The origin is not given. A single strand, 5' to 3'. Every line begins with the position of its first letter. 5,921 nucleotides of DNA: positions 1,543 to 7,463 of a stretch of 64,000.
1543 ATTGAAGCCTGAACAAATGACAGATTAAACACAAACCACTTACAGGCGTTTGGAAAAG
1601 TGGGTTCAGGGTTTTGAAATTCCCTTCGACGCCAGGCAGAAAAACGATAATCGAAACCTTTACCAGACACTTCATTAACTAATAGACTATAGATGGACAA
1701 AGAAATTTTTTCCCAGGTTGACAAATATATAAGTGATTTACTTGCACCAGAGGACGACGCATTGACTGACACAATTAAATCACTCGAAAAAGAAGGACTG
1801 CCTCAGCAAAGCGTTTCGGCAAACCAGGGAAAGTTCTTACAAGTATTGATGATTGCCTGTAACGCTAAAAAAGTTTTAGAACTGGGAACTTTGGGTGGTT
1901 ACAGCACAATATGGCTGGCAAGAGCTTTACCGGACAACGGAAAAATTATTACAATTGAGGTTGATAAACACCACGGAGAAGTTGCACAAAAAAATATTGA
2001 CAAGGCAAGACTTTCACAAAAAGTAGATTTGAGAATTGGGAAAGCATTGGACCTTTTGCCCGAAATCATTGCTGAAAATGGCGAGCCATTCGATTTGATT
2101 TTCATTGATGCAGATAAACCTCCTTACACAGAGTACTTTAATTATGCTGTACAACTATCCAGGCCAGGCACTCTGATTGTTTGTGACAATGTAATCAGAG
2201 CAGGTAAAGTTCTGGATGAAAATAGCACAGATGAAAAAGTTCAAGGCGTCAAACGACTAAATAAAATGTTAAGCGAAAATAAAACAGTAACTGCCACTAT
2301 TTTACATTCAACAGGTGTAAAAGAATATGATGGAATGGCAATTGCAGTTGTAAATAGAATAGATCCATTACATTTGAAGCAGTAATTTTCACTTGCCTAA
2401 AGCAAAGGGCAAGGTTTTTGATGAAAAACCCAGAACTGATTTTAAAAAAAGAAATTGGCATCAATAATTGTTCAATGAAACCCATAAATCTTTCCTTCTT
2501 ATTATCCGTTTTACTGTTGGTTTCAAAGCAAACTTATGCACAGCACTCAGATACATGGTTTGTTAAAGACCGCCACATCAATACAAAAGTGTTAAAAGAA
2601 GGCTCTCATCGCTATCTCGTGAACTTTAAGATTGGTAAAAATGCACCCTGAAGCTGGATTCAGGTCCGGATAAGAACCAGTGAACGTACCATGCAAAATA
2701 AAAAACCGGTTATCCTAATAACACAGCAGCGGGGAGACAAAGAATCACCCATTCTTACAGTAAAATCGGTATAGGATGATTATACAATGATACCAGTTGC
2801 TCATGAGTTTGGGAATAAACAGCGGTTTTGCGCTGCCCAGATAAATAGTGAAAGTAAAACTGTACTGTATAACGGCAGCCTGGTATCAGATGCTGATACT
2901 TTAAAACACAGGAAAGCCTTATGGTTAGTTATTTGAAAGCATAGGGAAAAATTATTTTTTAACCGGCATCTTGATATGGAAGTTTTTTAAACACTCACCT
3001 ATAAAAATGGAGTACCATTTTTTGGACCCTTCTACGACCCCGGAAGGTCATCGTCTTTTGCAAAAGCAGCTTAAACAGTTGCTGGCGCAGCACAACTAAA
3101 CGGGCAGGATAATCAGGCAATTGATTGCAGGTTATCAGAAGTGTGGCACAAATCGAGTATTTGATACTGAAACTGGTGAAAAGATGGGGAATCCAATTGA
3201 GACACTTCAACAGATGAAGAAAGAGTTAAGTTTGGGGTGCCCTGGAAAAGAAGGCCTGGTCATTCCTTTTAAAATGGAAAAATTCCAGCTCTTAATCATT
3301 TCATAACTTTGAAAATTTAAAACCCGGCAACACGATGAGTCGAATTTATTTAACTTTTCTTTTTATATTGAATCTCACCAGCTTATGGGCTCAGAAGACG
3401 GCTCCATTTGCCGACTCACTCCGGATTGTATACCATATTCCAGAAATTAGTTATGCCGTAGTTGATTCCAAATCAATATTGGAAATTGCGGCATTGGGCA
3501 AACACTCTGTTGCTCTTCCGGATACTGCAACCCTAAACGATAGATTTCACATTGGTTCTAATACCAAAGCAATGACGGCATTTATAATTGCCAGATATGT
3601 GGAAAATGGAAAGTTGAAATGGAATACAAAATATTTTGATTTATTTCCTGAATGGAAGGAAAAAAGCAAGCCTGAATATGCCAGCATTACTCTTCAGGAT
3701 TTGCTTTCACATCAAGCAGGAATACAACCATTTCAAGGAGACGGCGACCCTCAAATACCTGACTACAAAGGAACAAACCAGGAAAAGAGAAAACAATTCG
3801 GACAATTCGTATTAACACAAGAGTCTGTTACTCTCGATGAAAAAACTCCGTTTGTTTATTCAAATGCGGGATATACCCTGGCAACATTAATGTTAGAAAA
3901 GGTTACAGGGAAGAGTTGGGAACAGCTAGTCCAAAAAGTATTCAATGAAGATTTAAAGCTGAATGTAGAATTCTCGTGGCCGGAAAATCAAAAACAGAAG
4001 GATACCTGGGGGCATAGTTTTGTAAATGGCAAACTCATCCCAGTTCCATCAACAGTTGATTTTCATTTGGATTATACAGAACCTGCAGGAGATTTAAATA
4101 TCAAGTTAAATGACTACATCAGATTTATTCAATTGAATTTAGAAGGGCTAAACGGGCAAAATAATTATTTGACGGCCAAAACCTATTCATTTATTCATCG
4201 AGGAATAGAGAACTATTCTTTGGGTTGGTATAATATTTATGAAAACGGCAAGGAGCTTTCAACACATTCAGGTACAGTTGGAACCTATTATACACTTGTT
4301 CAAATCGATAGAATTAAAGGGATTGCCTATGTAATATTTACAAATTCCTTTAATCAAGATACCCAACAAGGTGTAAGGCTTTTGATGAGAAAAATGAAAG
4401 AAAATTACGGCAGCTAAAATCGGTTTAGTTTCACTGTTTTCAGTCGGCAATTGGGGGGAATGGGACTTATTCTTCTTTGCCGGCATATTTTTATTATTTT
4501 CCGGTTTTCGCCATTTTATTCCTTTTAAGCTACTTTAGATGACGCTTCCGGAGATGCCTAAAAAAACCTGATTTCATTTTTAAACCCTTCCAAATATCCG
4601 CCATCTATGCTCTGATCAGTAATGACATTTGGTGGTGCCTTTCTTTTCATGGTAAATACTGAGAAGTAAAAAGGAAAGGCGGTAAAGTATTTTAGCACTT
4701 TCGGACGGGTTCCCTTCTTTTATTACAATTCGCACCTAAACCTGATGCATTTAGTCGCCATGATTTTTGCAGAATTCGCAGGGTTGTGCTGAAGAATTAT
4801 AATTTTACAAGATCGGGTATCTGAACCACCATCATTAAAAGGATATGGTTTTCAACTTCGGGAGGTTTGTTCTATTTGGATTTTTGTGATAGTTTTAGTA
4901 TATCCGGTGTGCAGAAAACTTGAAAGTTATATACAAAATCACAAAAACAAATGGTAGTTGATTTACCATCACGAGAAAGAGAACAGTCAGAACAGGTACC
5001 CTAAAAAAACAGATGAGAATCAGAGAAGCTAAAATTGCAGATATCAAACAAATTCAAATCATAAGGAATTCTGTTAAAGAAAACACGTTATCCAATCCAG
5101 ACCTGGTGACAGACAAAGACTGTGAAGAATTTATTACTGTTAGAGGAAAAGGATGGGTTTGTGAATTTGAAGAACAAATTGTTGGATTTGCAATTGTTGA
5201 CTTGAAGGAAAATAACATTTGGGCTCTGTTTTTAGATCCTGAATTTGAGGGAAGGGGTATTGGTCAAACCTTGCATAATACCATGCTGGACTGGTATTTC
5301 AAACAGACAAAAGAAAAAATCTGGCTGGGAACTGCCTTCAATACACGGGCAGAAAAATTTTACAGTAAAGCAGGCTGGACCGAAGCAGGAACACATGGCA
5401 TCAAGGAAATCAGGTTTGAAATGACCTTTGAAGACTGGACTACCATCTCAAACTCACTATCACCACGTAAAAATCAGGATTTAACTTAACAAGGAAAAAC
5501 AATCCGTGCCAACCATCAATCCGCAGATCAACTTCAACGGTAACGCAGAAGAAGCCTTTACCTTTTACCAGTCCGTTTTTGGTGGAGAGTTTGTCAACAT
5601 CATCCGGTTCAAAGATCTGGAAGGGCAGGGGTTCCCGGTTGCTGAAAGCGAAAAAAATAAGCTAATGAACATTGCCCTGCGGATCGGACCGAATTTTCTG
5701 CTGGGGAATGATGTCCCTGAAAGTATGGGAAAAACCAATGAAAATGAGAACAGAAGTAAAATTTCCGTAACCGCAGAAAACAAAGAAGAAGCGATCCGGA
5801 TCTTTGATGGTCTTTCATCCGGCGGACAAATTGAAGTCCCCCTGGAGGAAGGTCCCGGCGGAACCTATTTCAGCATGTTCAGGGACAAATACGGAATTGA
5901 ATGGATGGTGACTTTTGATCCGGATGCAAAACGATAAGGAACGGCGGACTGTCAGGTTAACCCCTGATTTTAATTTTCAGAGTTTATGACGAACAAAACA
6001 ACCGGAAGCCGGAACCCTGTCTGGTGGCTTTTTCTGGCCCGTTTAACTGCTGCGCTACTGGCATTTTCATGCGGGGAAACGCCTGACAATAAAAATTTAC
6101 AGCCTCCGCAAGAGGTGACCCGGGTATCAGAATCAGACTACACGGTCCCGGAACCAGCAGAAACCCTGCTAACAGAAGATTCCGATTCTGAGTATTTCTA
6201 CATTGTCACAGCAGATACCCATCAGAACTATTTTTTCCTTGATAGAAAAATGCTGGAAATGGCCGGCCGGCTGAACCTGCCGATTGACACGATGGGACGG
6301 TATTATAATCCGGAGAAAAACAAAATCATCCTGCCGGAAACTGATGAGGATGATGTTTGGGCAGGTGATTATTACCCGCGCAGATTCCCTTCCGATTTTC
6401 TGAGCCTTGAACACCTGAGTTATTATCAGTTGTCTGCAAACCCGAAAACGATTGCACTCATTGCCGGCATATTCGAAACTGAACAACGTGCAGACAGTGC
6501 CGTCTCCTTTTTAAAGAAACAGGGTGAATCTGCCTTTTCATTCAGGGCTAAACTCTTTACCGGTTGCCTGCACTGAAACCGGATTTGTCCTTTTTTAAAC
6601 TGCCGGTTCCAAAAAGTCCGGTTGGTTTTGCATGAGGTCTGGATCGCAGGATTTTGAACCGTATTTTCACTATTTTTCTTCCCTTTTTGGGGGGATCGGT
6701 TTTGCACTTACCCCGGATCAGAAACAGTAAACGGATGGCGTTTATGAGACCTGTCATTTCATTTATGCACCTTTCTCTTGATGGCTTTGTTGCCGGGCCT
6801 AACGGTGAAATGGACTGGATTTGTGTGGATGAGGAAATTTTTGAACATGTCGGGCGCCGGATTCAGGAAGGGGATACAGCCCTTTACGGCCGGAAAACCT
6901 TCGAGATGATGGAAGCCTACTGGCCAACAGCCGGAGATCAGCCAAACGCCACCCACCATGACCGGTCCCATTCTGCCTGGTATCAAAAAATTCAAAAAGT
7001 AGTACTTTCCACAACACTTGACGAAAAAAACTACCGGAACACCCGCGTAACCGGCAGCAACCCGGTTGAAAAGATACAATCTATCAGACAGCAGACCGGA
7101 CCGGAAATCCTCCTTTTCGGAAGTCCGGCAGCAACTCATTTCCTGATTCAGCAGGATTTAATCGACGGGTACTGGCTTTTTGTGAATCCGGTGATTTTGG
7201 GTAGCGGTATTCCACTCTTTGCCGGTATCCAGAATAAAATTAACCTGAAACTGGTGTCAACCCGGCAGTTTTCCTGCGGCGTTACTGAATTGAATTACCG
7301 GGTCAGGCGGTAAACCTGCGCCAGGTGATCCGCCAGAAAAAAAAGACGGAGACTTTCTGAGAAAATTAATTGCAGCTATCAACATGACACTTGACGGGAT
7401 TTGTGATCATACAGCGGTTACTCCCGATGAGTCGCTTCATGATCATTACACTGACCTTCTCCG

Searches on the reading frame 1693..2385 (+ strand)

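Call 51: search_protein_families(library=pfam, proteins=[window:1693-2385:+], max_evalue=0.0001)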
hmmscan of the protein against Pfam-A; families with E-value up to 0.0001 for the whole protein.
window:1693-2385:+ (230 aa): 5 families
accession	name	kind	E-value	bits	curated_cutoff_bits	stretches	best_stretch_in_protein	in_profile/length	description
PF01596.23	Methyltransf_3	-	1.8e-46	158.5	22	1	22-204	9-192/204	O-methyltransferase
PF13578.12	Methyltransf_24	-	1.9e-16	61.3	26.3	1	62-167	1-105/105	Methyltransferase domain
PF13847.12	Methyltransf_31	-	4e-07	30.3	27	1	58-174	4-119/145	Methyltransferase domain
PF01135.25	PCMT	-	1.2e-06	28.9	20.3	1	44-163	61-171/210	Protein-L-isoaspartate(D-aspartate) O-methyltransferase (PCMT)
PF13649.12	Methyltransf_25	-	9.4e-05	23.5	27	0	61-138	1-70/97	Methyltransferase domain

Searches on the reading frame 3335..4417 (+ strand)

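Call 51: search_protein_families(library=pfam, proteins=[window:3335-4417:+], max_evalue=0.0001)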
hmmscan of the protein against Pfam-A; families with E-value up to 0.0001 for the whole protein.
window:3335-4417:+ (360 aa): 1 family
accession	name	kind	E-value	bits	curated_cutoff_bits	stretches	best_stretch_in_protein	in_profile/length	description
PF00144.29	Beta-lactamase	-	4.7e-36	125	27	1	33-341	12-313/329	Beta-lactamase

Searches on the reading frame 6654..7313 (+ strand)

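Call 50: search_protein_families(library=pfam, proteins=[window:6654-7313:+], max_evalue=0.0001)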
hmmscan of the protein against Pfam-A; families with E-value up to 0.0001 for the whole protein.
window:6654-7313:+ (219 aa): 1 family
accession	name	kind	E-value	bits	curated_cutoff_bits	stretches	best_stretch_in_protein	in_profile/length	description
PF01872.23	RibD_C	-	4.5e-21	76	24.1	1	34-210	3-195/197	RibD C-terminal domain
